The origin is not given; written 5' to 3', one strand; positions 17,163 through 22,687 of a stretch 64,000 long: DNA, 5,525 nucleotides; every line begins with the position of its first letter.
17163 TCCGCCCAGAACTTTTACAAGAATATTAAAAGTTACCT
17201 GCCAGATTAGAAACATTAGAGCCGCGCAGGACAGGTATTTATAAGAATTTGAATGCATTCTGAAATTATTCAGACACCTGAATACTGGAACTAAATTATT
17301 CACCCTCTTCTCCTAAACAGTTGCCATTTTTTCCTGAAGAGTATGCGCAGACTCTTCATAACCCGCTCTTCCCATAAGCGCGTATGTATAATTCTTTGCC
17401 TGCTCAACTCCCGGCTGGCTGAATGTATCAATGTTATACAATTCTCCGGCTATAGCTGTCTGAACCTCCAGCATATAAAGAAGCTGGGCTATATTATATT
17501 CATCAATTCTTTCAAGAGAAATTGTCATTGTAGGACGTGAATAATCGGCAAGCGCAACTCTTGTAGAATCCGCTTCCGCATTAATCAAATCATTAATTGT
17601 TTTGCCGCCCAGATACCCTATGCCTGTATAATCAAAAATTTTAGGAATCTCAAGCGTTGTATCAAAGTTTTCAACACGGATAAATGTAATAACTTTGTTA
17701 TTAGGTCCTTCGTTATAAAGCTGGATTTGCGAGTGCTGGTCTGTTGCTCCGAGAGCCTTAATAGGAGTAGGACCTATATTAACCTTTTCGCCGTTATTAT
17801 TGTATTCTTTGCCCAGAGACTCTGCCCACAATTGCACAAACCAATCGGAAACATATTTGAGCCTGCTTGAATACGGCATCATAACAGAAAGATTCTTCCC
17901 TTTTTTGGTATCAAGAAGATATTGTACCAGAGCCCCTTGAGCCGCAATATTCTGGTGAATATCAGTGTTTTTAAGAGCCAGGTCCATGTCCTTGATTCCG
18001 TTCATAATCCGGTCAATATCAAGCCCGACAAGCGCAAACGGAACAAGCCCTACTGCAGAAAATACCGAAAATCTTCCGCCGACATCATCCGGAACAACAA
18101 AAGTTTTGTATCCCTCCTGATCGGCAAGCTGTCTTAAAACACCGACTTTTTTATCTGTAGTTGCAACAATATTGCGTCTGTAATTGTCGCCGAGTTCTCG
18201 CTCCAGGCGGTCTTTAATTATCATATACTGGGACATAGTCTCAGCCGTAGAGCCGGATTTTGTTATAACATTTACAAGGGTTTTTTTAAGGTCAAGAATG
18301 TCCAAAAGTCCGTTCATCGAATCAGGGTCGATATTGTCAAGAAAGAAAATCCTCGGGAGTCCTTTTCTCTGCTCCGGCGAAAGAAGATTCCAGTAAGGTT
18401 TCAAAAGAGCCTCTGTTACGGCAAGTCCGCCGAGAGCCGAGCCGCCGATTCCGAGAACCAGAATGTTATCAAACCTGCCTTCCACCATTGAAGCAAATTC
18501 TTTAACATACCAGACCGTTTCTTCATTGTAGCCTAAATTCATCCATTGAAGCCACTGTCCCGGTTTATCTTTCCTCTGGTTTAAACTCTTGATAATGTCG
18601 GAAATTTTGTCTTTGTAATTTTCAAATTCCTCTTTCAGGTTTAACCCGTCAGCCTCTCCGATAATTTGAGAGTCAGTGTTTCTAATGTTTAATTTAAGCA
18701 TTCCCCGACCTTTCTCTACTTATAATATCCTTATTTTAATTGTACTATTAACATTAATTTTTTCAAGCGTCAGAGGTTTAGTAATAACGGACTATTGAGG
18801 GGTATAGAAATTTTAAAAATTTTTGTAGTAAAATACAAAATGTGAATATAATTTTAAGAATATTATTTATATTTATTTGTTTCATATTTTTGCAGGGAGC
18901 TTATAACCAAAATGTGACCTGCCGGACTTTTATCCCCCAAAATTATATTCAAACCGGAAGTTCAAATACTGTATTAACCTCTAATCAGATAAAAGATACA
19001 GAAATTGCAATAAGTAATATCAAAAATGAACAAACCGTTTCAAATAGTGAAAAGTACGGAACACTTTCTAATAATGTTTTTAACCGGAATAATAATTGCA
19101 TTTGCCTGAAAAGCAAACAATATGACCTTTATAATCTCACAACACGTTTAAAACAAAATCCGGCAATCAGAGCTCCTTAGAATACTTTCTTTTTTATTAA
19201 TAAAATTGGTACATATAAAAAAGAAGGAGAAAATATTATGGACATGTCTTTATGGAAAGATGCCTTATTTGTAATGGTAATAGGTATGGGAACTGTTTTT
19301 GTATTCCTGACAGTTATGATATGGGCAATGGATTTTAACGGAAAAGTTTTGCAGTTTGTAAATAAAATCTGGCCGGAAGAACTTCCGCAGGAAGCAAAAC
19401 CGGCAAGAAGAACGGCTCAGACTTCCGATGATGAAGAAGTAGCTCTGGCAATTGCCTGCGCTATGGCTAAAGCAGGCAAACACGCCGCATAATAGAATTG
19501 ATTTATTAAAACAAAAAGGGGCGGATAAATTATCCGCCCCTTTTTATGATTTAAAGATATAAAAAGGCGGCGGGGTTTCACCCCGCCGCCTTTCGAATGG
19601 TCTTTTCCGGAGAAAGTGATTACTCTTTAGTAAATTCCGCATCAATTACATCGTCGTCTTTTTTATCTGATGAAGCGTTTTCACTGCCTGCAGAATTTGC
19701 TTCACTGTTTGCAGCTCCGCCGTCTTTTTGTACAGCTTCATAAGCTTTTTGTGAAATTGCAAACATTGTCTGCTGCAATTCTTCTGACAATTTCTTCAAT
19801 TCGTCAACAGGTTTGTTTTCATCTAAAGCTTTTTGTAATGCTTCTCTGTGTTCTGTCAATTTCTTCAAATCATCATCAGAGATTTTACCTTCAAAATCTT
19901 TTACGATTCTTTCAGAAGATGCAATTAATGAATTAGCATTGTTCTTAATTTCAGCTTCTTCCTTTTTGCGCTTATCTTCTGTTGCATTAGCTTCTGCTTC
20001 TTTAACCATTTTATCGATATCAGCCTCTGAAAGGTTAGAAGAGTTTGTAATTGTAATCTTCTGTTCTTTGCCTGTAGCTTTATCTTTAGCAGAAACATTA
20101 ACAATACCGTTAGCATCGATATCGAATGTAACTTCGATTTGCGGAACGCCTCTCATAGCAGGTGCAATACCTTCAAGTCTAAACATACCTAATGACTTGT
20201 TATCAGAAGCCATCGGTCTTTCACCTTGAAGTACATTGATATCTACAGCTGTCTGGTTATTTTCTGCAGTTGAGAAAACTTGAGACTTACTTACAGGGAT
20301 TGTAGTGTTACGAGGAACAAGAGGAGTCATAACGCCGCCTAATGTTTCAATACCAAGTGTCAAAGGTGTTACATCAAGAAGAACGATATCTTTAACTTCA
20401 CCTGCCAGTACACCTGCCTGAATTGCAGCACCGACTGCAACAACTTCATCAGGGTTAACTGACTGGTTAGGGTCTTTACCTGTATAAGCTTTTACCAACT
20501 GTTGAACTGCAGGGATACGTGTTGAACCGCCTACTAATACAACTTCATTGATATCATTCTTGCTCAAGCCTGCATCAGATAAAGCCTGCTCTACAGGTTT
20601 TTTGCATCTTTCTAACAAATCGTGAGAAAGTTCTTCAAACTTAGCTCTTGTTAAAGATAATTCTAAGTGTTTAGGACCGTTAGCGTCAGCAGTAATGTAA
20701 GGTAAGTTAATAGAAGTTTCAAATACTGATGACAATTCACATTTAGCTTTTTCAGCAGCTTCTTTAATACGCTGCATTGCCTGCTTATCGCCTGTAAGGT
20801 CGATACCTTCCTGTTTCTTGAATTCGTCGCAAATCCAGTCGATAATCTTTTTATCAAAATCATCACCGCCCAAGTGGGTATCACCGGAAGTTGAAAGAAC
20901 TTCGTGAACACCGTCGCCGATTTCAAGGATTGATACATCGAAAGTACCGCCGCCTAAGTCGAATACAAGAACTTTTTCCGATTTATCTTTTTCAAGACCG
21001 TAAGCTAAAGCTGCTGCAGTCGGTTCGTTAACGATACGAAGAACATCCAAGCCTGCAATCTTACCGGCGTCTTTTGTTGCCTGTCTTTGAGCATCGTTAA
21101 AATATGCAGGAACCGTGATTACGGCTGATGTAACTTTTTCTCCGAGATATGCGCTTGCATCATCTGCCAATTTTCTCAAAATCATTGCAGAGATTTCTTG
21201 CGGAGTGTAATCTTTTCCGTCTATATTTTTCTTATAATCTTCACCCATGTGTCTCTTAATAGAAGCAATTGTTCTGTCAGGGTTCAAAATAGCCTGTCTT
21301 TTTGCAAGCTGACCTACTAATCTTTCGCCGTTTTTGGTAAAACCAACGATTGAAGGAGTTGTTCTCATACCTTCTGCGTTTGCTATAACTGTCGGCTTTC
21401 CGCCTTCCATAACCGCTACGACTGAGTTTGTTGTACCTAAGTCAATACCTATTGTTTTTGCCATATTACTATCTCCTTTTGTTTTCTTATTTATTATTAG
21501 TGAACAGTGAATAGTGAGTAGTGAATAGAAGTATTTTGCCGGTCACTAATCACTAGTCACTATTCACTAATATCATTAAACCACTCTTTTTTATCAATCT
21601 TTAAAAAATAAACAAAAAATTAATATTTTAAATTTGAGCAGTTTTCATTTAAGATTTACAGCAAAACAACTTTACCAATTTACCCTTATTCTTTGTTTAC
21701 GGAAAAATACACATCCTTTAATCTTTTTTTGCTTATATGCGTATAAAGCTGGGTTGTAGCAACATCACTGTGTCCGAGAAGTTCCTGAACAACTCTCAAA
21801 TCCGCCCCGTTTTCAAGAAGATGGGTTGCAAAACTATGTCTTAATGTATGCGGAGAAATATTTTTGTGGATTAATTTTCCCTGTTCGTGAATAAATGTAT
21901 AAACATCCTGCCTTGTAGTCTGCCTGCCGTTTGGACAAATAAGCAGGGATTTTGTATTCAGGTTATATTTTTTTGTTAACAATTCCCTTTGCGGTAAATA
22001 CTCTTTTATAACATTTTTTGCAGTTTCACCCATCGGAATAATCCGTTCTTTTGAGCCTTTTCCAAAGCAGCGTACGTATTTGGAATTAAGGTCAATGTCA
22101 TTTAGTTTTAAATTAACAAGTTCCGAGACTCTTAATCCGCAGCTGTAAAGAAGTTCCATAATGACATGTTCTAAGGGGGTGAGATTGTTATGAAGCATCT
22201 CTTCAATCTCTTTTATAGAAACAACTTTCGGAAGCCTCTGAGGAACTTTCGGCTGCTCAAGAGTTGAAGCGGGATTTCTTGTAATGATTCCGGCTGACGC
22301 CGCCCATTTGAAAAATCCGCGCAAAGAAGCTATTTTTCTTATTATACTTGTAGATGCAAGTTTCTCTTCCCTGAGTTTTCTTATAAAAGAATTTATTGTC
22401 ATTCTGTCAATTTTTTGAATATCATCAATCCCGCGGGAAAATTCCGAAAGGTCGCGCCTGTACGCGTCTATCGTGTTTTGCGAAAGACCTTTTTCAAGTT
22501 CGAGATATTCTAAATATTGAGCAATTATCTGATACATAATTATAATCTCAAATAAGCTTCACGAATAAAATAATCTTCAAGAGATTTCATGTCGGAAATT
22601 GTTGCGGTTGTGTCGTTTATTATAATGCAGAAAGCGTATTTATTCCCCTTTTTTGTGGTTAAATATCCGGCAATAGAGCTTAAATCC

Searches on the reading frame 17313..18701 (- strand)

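Call 6: search_protein_families(library=pfam, proteins=[window:17313-18701:-], max_evalue=0.001)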
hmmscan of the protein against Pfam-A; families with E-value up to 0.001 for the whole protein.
window:17313-18701:- (462 aa): 1 family
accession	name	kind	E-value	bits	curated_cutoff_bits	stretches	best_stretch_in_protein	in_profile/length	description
PF00342.24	PGI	-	3.6e-40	138.4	22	1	75-439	94-462/486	Phosphoglucose isomerase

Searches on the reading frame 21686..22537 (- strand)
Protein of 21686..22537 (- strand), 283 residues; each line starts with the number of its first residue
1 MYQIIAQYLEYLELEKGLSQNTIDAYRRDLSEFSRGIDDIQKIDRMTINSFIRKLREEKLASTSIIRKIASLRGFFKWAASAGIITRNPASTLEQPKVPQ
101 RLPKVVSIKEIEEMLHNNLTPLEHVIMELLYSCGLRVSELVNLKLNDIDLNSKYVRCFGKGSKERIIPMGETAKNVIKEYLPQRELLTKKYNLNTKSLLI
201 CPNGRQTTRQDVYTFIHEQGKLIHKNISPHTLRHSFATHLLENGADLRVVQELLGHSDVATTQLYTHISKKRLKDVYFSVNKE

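Call 28: search_protein_families(library=pfam, proteins=[window:21686-22537:-], max_evalue=0.00001)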
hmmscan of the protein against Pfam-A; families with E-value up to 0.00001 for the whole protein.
window:21686-22537:- (283 aa): 4 families
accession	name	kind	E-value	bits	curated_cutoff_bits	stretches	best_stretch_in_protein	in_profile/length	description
PF00589.27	Phage_integrase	-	1.9e-43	148.6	27.1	1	109-271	6-171/172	Phage integrase family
PF02899.23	Phage_int_SAM_1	-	2.1e-22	79.6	22.3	1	5-82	1-82/83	Phage integrase, N-terminal SAM-like domain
PF13102.12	Phage_int_SAM_5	-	2.5e-06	28.2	22.3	0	5-89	6-92/98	Phage integrase SAM-like domain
PF13495.12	Phage_int_SAM_4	-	2.9e-06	28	27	0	6-80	3-79/85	Phage integrase, N-terminal SAM-like domain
